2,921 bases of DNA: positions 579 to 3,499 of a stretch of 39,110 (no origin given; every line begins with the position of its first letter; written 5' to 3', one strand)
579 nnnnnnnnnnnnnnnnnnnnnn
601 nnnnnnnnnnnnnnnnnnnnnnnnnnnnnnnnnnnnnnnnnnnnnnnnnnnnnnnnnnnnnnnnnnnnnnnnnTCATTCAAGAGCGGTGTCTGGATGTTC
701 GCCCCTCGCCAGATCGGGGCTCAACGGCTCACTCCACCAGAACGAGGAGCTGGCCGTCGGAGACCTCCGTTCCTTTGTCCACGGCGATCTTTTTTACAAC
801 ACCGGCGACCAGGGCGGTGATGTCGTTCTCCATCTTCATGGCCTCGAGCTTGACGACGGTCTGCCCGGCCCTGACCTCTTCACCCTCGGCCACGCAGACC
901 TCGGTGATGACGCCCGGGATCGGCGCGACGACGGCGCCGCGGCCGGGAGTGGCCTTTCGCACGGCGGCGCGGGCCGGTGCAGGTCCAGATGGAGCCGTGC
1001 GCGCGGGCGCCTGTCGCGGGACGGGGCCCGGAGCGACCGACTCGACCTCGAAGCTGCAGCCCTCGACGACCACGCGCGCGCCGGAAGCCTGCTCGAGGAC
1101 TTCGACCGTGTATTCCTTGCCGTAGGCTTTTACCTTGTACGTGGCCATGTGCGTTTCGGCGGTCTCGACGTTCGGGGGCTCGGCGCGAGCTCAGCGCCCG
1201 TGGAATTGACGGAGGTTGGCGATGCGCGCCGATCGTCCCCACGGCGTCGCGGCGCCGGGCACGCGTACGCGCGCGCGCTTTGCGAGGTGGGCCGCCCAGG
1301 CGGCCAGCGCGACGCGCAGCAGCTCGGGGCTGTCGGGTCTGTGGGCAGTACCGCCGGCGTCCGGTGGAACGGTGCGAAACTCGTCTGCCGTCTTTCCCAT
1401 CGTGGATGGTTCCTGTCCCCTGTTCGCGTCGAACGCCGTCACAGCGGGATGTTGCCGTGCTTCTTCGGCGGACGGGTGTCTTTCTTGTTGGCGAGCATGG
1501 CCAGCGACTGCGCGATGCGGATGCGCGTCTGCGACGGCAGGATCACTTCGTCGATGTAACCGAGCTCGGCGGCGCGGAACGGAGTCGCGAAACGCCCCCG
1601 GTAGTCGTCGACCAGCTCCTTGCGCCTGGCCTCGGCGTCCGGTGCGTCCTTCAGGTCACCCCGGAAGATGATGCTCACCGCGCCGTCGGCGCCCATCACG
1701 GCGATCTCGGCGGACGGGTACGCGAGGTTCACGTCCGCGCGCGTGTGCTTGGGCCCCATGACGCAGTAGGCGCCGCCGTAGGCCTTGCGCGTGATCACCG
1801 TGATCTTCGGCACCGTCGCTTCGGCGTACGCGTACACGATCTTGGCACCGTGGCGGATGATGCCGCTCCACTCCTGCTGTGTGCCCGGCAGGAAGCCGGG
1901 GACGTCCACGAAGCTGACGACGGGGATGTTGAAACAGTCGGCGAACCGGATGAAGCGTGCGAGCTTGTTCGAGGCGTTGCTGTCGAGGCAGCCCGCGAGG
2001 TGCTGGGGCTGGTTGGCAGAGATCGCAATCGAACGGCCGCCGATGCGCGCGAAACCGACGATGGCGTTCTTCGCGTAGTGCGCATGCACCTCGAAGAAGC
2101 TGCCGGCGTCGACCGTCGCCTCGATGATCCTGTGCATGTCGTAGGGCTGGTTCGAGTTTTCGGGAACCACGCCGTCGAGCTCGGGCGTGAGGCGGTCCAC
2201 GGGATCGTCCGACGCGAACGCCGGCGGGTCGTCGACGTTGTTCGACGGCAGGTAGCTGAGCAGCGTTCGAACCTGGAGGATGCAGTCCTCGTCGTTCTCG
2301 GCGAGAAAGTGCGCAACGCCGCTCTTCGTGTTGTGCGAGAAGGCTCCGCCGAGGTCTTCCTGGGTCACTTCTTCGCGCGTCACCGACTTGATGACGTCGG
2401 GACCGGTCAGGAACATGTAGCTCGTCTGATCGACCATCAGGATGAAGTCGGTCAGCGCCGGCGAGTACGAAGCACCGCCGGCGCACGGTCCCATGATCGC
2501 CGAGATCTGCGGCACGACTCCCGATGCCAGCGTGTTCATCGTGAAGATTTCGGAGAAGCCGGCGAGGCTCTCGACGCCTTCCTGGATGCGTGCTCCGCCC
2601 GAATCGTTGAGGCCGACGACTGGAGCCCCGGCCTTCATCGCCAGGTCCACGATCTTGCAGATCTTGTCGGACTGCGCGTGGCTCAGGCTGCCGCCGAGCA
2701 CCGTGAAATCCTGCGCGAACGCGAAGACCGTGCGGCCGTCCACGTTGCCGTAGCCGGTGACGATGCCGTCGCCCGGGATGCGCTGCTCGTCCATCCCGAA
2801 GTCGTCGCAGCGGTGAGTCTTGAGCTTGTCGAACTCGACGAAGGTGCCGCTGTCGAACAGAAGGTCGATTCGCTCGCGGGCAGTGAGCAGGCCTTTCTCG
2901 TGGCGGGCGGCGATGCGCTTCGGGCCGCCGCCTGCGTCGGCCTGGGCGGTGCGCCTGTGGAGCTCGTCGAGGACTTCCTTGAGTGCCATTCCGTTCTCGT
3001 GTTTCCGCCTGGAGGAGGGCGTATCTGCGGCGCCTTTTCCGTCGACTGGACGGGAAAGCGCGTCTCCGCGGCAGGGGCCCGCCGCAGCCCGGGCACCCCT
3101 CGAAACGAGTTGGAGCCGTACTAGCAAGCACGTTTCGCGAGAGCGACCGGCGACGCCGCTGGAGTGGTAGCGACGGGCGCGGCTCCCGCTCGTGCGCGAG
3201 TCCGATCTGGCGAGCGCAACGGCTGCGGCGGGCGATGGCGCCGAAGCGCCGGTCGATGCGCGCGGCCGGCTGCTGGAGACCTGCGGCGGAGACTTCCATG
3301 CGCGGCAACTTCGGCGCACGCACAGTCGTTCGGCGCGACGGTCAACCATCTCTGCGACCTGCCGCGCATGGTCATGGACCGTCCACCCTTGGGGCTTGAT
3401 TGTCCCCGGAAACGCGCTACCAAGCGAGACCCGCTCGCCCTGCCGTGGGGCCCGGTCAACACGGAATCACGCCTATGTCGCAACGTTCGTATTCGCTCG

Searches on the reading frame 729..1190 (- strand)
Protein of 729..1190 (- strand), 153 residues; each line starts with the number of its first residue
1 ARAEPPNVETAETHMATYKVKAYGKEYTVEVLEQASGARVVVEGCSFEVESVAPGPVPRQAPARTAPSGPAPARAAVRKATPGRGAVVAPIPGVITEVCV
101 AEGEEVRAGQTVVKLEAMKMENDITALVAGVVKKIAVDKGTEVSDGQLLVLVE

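Call 41: search_protein_families(library=ncbifam, proteins=[window:729-1190:-], max_evalue=0.00001)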
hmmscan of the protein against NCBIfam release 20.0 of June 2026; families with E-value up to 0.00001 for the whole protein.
window:729-1190:- (153 aa): 18 families
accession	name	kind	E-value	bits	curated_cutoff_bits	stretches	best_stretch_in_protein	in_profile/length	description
NF004173.0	PRK05641.1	equivalog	1.6e-23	84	199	1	18-150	4-150/153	putative acetyl-CoA carboxylase biotin carboxyl carrier protein subunit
NF006761.0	PRK09282.1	domain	1e-20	73.8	402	1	10-153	459-590/591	pyruvate carboxylase subunit B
NF005117.0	PRK06549.1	equivalog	1.4e-20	74.2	159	1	17-151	4-128/130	acetyl-CoA carboxylase biotin carboxyl carrier protein subunit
NF010643.0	PRK14040.1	subfamily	8.1e-19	67.5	892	1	8-152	472-594/595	oxaloacetate decarboxylase subunit alpha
TIGR01108.1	oadA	equivalog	5.7e-18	64.7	756.5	1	21-149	456-582/582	sodium-extruding oxaloacetate decarboxylase subunit alpha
NF009554.0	PRK12999.1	equivalog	4.4e-17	61.2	965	1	76-152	1068-1145/1147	pyruvate carboxylase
NF010645.0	PRK14042.1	equivalog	4.7e-15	55.4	1182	1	82-153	523-594/596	pyruvate carboxylase subunit B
TIGR01235.1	pyruv_carbox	equivalog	1.6e-14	52.5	1114.45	1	78-153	1067-1143/1143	pyruvate carboxylase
NF047903.1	MmDecMmdC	equivalog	6.6e-14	52.5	200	1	39-151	14-130/132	methylmalonyl-CoA decarboxylase subunit gamma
TIGR02712.1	urea_carbox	equivalog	4.3e-13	47.9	1303.85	1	77-153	1125-1201/1201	urea carboxylase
NF006079.0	PRK08225.1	equivalog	3.2e-12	46.3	95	1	87-152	4-69/70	acetyl-CoA carboxylase biotin carboxyl carrier protein subunit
NF004547.1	PRK05889.1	equivalog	8.1e-12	45.2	75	1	87-152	5-70/71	biotin/lipoyl-binding carrier protein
TIGR00531.1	BCCP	equivalog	1.4e-08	35.4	115.2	1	51-153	45-155/156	acetyl-CoA carboxylase biotin carboxyl carrier protein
TIGR01730.1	RND_mfp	subfamily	1.7e-08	33.8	94.9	0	78-116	128-166/322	efflux RND transporter periplasmic adaptor subunit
TIGR01348.1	PDHac_trf_long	equivalog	2.4e-08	33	552.1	1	30-152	107-228/587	dihydrolipoyllysine-residue acetyltransferase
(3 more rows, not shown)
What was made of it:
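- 729..1190 (-): Context: stand-alone biotin carrier protein, 153 aa. Call 41.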

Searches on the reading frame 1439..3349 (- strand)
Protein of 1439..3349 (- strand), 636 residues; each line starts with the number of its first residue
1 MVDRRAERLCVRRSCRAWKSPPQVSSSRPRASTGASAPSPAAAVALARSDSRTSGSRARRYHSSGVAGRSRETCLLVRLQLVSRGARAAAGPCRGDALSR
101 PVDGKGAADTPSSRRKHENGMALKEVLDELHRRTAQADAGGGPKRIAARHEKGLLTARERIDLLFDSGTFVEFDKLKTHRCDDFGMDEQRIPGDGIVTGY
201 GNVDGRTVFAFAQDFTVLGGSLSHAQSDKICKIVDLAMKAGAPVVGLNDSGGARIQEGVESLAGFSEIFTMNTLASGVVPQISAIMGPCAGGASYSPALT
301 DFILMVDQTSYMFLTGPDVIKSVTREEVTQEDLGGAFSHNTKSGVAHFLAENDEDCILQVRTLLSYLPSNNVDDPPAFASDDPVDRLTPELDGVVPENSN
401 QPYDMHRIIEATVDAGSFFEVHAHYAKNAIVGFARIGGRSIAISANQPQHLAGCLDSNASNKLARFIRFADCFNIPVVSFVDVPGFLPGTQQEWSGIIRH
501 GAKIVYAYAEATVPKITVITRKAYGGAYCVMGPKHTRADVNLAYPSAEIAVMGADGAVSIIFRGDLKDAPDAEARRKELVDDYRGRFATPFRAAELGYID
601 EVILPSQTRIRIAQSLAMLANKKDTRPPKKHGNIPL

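Call 20: search_protein_families(library=pfam, proteins=[window:1439-3349:-], max_evalue=0.001)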
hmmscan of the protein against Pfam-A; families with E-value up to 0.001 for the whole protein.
window:1439-3349:- (636 aa): 2 families
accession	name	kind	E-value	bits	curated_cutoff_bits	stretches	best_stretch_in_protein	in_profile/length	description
PF01039.27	Carboxyl_trans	-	4.2e-193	642.9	22.3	1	149-634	2-493/493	Carboxyl transferase domain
PF03255.19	ACCA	-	1e-12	48.3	23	1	456-566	129-235/310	Acetyl co-enzyme A carboxylase carboxyltransferase-like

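Call 22: search_protein_families(library=ncbifam, proteins=[window:1439-3349:-], max_evalue=0.00001)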
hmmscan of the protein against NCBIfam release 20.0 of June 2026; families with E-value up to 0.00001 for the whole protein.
window:1439-3349:- (636 aa): 9 families
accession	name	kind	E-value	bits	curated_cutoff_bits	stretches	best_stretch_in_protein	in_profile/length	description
TIGR01117.1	mmdA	subfamily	2.8e-242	805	998.8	1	126-636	2-512/512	methylmalonyl-CoA decarboxylase subunit alpha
TIGR00515.1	accD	equivalog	1.4e-21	77.1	317.45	1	155-329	57-244/285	acetyl-CoA carboxylase, carboxyltransferase subunit beta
NF005530.0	PRK07189.1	equivalog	3.5e-21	75.6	228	1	155-323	16-192/303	biotin-independent malonate decarboxylase subunit beta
TIGR03133.1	malonate_beta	equivalog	2.3e-19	69.7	278.15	1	156-323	7-182/274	biotin-independent malonate decarboxylase subunit beta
NF041504.1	AccA_sub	subfamily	2.2e-15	56.8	300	1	446-522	66-142/257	carboxyltransferase subunit alpha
NF004344.0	PRK05724.1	equivalog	2.1e-11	43.7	357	1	460-567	137-240/319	acetyl-CoA carboxylase carboxyltransferase subunit alpha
TIGR00513.1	accA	equivalog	4.2e-10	39.5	319.3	1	400-533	68-211/321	acetyl-CoA carboxylase carboxyl transferase subunit alpha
TIGR03134.1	malonate_gamma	equivalog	1.7e-07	31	237.15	1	408-561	5-169/258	biotin-independent malonate decarboxylase subunit gamma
NF008971.0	PRK12319.1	equivalog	1.1e-06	28.4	406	0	459-563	83-183/256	acetyl-CoA carboxylase carboxyl transferase subunit alpha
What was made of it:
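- On Classical propionyl-CoA carboxylase (PccA/PccB): Identity is only about 34-38%, and the TIGR01117 score of 349 bits compares with 805 bits for the canonical CT in the same window (call 22).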
